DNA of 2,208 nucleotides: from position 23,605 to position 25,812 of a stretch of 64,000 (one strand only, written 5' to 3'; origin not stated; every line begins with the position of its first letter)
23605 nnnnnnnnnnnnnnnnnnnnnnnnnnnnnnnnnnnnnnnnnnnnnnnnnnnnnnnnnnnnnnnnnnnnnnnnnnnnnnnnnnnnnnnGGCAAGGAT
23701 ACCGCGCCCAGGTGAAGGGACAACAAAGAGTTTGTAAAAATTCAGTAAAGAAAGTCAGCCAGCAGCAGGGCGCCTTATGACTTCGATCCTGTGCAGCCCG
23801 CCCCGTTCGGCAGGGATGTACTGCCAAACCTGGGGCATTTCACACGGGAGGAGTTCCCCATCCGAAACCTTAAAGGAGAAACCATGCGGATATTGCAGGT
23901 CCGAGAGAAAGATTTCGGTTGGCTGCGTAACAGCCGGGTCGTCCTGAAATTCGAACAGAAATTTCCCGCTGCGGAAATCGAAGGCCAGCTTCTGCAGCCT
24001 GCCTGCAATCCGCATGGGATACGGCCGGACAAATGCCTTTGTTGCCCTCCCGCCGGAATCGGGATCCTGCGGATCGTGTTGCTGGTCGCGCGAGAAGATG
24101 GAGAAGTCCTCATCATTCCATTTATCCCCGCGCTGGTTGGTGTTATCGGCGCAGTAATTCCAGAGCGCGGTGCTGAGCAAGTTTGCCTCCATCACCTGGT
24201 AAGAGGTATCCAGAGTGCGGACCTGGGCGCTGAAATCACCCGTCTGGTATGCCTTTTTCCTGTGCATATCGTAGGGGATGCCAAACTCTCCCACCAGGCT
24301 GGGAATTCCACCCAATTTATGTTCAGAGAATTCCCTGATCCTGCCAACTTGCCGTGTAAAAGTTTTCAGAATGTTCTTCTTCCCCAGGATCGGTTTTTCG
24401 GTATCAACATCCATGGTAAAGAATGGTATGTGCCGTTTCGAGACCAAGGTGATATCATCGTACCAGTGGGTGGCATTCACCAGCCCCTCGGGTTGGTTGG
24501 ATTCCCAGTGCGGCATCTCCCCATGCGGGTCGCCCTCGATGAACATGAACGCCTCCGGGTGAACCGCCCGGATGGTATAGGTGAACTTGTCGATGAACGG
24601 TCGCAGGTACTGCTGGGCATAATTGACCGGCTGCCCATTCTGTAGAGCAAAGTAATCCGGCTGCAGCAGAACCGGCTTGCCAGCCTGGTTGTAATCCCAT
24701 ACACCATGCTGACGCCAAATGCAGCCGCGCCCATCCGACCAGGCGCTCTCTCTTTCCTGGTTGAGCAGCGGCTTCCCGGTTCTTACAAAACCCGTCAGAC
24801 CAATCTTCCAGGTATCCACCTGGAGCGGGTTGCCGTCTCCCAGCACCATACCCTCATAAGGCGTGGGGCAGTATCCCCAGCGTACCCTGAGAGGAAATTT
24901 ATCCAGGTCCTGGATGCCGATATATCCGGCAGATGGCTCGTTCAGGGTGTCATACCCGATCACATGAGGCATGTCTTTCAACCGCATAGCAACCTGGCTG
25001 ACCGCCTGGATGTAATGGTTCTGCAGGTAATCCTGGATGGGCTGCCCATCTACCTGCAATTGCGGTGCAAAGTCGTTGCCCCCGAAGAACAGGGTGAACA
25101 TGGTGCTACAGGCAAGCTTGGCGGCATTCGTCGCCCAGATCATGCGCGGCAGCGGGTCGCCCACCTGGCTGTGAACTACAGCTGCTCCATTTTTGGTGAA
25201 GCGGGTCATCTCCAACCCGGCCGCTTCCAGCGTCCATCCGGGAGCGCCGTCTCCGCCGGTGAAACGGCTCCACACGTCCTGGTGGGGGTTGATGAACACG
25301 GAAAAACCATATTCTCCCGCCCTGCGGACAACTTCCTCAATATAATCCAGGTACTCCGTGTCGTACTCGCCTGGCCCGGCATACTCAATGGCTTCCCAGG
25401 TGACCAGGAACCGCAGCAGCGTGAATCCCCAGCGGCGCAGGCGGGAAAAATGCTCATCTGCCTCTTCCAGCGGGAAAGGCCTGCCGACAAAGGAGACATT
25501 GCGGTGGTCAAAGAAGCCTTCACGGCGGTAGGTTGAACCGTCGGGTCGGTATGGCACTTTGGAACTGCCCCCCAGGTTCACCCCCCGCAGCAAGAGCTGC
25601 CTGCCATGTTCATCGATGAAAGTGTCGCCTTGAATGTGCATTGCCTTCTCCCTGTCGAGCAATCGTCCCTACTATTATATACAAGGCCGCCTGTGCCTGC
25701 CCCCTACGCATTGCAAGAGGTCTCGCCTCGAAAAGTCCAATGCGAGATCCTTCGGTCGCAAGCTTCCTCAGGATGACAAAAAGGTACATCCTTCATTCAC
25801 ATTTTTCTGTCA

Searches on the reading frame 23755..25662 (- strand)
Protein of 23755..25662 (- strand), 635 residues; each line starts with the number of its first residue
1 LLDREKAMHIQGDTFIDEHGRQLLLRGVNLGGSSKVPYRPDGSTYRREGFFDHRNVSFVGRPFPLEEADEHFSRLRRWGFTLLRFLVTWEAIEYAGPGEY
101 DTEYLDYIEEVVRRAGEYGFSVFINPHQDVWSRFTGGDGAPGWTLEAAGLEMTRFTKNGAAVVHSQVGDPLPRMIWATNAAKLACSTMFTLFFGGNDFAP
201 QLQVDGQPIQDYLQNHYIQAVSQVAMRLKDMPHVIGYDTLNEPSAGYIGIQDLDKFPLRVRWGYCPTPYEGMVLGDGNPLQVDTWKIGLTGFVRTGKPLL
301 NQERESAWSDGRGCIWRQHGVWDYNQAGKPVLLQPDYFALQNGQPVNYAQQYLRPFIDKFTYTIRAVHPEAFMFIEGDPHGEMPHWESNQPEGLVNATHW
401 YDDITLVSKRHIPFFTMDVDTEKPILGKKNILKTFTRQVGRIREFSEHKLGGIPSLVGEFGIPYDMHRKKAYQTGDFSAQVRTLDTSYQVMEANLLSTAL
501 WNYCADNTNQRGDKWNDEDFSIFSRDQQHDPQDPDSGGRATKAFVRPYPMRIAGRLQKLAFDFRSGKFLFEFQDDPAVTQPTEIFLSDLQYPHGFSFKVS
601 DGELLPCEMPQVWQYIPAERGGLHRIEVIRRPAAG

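Call 28: search_protein_families(library=pfam, proteins=[window:23755-25662:-], max_evalue=0.00001)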
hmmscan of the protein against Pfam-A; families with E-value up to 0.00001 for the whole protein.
window:23755-25662:- (635 aa): 2 families
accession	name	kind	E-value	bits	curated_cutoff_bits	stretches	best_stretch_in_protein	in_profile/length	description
PF18564.7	Glyco_hydro_5_C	-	1.9e-15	57.5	22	1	546-617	1-73/87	Glycoside hydrolase family 5 C-terminal domain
PF00150.24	Cellulase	-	5.7e-15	56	23.5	1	67-245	22-132/272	Cellulase (glycosyl hydrolase family 5)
